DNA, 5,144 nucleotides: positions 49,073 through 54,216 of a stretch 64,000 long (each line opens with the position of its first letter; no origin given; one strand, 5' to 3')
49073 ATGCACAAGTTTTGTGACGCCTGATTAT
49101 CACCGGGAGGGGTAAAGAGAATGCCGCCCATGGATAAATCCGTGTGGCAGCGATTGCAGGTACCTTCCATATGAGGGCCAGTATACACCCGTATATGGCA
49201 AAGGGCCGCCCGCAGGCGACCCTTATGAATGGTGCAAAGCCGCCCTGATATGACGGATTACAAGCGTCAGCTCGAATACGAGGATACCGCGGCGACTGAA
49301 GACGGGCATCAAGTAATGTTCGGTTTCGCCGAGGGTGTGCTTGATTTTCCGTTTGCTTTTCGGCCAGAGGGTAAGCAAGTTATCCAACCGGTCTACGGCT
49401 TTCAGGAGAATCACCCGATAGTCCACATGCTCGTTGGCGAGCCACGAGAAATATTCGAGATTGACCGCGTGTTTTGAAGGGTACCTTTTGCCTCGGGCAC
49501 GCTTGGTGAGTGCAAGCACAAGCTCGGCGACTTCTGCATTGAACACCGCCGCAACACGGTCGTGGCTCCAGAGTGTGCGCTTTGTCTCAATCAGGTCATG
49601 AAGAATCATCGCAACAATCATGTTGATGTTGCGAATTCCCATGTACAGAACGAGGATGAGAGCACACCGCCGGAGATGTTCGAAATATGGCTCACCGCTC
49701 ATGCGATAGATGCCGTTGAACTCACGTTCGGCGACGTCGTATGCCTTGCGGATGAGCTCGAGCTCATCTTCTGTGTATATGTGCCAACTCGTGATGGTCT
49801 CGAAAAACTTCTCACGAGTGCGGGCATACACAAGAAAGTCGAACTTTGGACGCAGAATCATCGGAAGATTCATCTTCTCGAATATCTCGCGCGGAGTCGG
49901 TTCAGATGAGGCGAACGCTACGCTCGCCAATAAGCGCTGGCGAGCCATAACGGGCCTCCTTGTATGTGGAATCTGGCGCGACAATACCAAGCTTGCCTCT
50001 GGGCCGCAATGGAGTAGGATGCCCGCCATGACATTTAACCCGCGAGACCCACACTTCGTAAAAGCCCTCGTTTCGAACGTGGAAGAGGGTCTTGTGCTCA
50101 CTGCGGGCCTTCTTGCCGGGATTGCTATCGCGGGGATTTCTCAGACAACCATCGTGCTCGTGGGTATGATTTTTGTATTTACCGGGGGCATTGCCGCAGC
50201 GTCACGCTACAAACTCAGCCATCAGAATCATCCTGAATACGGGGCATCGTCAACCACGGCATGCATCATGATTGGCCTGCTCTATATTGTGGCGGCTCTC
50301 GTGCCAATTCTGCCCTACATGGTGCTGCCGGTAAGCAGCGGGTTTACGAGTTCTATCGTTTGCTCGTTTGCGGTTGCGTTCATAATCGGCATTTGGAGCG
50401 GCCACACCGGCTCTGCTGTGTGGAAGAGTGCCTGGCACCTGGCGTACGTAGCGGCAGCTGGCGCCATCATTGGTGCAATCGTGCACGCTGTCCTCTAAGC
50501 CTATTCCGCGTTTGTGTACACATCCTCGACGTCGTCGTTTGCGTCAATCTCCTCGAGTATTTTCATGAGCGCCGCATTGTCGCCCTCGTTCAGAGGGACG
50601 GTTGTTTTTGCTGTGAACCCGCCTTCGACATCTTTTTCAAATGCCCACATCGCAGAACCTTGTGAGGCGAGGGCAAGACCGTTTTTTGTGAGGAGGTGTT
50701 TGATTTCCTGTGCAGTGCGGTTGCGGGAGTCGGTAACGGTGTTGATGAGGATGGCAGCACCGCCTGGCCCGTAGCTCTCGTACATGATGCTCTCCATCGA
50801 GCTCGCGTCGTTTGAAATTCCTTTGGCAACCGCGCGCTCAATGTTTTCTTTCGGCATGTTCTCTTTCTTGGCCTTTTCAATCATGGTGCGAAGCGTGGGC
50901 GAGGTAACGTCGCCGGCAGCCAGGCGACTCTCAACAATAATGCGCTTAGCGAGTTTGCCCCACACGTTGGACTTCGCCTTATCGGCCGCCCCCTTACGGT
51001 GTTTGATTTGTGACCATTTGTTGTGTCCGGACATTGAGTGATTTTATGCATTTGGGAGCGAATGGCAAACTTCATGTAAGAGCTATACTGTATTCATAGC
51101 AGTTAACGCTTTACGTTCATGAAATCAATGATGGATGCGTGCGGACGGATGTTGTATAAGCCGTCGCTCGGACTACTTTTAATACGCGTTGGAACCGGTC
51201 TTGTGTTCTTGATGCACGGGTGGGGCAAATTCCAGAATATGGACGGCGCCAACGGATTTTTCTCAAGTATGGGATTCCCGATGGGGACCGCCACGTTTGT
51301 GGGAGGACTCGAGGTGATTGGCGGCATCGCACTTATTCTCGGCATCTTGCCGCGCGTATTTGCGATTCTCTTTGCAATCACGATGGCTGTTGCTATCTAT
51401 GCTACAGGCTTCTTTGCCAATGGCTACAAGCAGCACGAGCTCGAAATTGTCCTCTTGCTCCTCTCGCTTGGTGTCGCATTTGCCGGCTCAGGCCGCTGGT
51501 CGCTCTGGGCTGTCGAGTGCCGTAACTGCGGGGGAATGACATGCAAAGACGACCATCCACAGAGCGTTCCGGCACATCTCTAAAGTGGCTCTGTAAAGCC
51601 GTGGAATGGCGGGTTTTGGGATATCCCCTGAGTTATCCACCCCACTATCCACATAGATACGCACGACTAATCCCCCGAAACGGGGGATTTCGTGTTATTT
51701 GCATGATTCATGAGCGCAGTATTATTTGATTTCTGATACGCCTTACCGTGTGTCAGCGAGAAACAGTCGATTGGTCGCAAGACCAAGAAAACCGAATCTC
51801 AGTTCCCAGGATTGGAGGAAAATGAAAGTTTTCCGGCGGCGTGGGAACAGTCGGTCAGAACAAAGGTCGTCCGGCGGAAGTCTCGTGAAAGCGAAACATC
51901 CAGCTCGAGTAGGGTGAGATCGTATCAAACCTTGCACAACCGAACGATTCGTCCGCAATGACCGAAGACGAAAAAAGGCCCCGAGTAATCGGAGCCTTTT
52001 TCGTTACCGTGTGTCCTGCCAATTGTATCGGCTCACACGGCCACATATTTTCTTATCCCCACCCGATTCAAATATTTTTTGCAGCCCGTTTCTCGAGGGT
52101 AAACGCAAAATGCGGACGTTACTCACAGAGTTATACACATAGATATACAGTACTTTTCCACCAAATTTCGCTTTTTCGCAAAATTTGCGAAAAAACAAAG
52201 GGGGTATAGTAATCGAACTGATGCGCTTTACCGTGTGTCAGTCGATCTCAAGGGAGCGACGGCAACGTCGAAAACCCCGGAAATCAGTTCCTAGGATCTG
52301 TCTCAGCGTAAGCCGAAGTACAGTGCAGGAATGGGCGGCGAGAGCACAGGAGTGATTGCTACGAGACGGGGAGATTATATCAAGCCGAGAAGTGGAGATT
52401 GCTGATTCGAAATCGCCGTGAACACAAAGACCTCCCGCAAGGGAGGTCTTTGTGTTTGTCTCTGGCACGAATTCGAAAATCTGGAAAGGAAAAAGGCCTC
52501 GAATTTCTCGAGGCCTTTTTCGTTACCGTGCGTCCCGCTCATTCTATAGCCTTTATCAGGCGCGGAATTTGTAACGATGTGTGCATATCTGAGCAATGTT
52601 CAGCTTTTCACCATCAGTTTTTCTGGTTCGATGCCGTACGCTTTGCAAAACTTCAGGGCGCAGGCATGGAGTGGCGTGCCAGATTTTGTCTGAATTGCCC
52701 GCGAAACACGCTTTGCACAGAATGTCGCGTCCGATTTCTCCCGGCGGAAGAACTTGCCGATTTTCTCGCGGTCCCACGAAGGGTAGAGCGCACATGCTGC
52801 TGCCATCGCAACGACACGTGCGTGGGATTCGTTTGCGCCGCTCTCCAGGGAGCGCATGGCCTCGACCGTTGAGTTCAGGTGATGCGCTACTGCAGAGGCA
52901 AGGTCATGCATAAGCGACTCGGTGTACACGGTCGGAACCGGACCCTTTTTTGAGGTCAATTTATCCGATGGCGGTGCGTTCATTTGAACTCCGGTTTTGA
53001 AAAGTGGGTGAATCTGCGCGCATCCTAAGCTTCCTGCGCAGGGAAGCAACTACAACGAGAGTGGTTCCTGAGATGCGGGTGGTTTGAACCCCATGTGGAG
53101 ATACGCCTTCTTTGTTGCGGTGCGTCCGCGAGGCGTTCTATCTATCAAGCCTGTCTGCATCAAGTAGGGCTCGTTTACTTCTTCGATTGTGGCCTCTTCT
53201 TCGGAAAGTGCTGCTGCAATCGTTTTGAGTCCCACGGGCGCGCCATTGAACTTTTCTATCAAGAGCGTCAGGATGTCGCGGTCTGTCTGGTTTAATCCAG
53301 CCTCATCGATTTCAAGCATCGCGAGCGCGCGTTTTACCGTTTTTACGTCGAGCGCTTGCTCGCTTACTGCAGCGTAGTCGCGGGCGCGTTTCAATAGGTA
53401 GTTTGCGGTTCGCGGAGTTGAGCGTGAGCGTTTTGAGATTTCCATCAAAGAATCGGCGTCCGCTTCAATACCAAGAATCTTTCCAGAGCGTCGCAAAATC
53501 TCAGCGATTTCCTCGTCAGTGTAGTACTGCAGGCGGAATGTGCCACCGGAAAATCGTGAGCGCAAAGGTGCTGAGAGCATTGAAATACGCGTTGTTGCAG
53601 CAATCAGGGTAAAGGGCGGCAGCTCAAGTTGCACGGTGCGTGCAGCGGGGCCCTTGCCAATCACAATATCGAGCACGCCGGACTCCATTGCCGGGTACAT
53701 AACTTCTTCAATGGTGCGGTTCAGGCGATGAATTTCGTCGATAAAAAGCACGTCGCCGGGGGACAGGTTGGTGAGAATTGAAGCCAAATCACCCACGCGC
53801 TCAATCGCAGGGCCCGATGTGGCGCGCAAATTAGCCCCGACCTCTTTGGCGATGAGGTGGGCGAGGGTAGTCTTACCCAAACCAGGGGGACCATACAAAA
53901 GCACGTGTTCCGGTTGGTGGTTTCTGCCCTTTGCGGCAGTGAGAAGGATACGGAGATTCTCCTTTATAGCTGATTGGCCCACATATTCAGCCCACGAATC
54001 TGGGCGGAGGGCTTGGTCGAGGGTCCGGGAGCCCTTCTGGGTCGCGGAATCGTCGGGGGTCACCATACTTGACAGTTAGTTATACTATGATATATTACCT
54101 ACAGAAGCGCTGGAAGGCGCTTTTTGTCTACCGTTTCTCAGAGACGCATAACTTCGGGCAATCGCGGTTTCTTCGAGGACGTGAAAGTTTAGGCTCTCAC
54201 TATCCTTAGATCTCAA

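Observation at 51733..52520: Two tandem, paralogous promoter-to-terminator units (~270-300 nt each) without ORFs, each flanked by the direct repeat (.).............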

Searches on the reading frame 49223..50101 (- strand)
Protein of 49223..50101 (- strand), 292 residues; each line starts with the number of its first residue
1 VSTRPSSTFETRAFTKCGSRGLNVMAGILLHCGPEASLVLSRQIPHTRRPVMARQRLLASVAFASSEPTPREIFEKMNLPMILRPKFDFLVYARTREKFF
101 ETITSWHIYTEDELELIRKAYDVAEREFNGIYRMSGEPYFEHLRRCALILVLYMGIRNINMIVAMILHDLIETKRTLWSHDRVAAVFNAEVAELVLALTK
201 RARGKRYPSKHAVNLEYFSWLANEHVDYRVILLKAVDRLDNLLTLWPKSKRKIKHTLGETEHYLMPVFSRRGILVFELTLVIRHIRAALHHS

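Call 22: search_protein_families(library=pfam, proteins=[window:49223-50101:-], max_evalue=0.01)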
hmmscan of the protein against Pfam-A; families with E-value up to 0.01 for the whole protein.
window:49223-50101:- (292 aa): 1 family
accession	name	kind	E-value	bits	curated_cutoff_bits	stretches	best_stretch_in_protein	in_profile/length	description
PF13328.12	HD_4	-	3.7e-11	43.4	27.2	1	120-256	1-138/156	HD domain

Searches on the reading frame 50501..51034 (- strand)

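Call 22: search_protein_families(library=pfam, proteins=[window:50501-51034:-], max_evalue=0.01)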
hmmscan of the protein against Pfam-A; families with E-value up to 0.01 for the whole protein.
window:50501-51034:- (177 aa): 2 families
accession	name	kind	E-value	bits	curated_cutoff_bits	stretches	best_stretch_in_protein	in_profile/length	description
PF01709.26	Transcrip_reg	-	1.1e-24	87.4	27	2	80-134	1-55/160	TACO1/YebC second and third domain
PF20772.2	TACO1_YebC_N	-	7.8e-22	78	36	1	5-72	1-70/73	TACO1/YebC protein N-terminal domain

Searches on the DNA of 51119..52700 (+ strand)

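Call 5: search_rna_families(source=window, start=51500, end=52700, threshold=evalue, max_evalue=10, show_alignments=3)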
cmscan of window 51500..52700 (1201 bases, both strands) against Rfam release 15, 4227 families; matches with E-value up to 10: 17.
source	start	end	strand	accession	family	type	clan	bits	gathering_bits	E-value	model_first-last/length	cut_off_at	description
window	52421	52496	-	RF01859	Phe_leader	Cis-reg; leader;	-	29.2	55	0.017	1-125/125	no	Phenylalanine leader peptide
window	51968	52057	-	RF01859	Phe_leader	Cis-reg; leader;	-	24.4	55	0.19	1-125/125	no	Phenylalanine leader peptide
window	52466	52523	+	RF01859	Phe_leader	Cis-reg; leader;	-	24.3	55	0.2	1-125/125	no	Phenylalanine leader peptide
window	52404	52456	+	RF01859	Phe_leader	Cis-reg; leader;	-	22.7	55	0.46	1-125/125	no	Phenylalanine leader peptide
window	52483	52520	-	RF00489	ctRNA_p42d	Gene; antisense;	-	22.2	50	0.054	1-46/46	no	ctRNA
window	51972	52000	-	RF02075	STnc230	Gene; sRNA;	-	21.8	50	2.2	47-75/83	no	Enterobacterial sRNA STnc230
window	52406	52477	-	RF03958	mir-959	Gene; miRNA;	-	20.9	85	0.69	1-91/91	no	mir-959 microRNA precursor family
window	52425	52498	+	RF01696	Chlorobi-1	Gene; sRNA;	-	19.9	50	0.013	1-67/67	no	Chlorobi-1 RNA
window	51966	52024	-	RF02054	STnc420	Gene; sRNA;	-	19.2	70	1.1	1-58/58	no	Salmonella enterica sRNA STnc420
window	51938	52028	-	RF01770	rimP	Cis-reg; leader;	-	18.4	47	4.4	1-102/102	no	Gammaprotebacteria rimP leader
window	51971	52039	-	RF02057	STnc40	Gene; sRNA;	-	17.9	45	4.8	1-70/70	no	Salmonella enterica sRNA STnc40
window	52402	52455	+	RF00106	RNAI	Gene; antisense;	-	17.8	47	1.7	1-102/102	no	RNAI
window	51935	52005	+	RF01859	Phe_leader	Cis-reg; leader;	-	17.1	55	7.9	1-125/125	no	Phenylalanine leader peptide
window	52483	52527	-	RF03799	mir-3202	Gene; miRNA;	-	16.4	90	5.5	9-71/79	no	mir-3202 microRNA precursor family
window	51671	51726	-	RF03050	RAGATH-25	Gene; sRNA;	-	16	49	0.62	1-50/50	no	RAGATH-25 RNA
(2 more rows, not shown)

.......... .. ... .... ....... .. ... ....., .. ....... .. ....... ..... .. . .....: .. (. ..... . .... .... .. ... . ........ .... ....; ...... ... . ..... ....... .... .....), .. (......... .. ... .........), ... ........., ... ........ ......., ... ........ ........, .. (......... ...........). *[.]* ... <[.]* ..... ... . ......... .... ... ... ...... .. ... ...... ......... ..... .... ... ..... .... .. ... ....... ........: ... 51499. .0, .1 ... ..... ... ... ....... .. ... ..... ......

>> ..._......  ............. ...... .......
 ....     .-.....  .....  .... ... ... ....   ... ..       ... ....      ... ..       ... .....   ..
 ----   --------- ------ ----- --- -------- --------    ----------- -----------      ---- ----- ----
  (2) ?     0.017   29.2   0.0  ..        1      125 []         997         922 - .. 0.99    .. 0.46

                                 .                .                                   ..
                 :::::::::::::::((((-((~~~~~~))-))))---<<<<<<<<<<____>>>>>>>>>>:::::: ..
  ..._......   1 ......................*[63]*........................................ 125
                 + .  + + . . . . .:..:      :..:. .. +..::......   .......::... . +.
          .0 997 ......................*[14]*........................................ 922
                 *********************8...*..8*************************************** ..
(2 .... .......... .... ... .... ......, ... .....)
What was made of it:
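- On Any Rfam 15 family (including RNase P, tmRNA, SRP, 6S, HEARO/omega RNA, raiA, ROOL): In the region the best hit is 29 bits against a 55-bit threshold, and it is driven by the terminator (call 5).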

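Call 76: search_rna_families(sources=[L009, L012, L013, L014, L017], threshold=evalue, max_evalue=5)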
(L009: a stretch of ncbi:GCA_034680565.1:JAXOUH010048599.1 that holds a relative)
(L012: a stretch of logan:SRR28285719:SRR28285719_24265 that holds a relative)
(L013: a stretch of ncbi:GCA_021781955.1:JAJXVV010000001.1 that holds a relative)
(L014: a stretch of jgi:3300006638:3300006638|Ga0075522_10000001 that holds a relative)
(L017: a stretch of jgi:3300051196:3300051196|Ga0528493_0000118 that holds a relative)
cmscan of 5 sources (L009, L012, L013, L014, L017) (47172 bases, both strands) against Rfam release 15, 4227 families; matches with E-value up to 5: 2.
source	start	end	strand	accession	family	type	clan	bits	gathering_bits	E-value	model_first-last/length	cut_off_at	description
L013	4865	4951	-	RF02609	BSR0602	Gene; sRNA;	-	20.6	191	1.8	63-160/169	no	Brucella sRNA 0602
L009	3153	3266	+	RF02501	Atu_C7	Gene; sRNA;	-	17.9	45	4.9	1-157/157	no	Rhizobiales sRNA Atu_C7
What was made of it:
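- On Any Rfam 15 family (including RNase P, tmRNA, SRP, 6S, HEARO/omega RNA, raiA, ROOL): Nothing at the RNA positions in five homologue loci (call 76).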

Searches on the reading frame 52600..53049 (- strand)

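Call 22: search_protein_families(library=pfam, proteins=[window:52600-53049:-], max_evalue=0.01)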
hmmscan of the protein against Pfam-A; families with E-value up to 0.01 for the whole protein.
window:52600-53049:- (149 aa): 1 family
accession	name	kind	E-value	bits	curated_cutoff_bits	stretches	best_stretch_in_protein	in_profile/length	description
PF08299.17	Bac_DnaA_C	-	0.00015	22.2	31.5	1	50-106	4-60/69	Bacterial dnaA protein helix-turn-helix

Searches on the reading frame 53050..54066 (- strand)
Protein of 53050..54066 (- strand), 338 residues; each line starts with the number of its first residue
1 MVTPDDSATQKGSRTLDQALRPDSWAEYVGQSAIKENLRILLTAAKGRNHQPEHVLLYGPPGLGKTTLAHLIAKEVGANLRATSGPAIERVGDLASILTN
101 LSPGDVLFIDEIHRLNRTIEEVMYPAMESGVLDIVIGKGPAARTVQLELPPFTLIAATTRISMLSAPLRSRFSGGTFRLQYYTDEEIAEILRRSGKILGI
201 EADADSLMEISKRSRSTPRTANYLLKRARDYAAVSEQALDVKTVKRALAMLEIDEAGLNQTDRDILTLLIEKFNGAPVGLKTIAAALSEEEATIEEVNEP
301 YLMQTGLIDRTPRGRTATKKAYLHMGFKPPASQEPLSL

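Call 85: list_cluster_members(proteins=[P0001, P0019, P0050, P0069, window:53050-54066:-])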
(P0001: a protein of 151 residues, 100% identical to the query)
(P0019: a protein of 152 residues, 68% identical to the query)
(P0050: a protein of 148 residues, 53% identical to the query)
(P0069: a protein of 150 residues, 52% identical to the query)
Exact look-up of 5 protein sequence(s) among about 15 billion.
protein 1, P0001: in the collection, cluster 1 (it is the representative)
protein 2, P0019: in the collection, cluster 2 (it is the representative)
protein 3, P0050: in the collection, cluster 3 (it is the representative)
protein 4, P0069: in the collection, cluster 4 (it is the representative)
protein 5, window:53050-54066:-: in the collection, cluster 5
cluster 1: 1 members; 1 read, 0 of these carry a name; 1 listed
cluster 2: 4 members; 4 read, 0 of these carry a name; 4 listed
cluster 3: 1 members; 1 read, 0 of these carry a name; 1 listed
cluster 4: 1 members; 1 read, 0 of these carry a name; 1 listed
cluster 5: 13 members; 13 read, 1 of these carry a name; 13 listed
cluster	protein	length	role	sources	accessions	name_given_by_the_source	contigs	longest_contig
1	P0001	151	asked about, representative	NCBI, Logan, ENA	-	-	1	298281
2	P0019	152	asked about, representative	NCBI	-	-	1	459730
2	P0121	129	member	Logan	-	-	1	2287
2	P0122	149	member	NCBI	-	-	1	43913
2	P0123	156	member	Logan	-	-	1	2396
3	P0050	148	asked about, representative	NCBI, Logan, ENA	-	-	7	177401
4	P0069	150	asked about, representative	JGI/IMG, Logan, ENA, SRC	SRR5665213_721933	-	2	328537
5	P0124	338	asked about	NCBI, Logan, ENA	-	-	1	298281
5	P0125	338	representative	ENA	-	-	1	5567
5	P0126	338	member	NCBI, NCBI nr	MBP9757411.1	MAG: Holliday junction branch migration DNA helicase RuvB [Candidatus Pacebacteria ... | Holliday junction branch migration DNA helicase RuvB [Candidatus Paceibacterota bacterium]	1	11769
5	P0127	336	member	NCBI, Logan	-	-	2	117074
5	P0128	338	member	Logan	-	-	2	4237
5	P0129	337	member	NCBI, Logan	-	-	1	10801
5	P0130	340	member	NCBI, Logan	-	-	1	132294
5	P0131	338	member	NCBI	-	-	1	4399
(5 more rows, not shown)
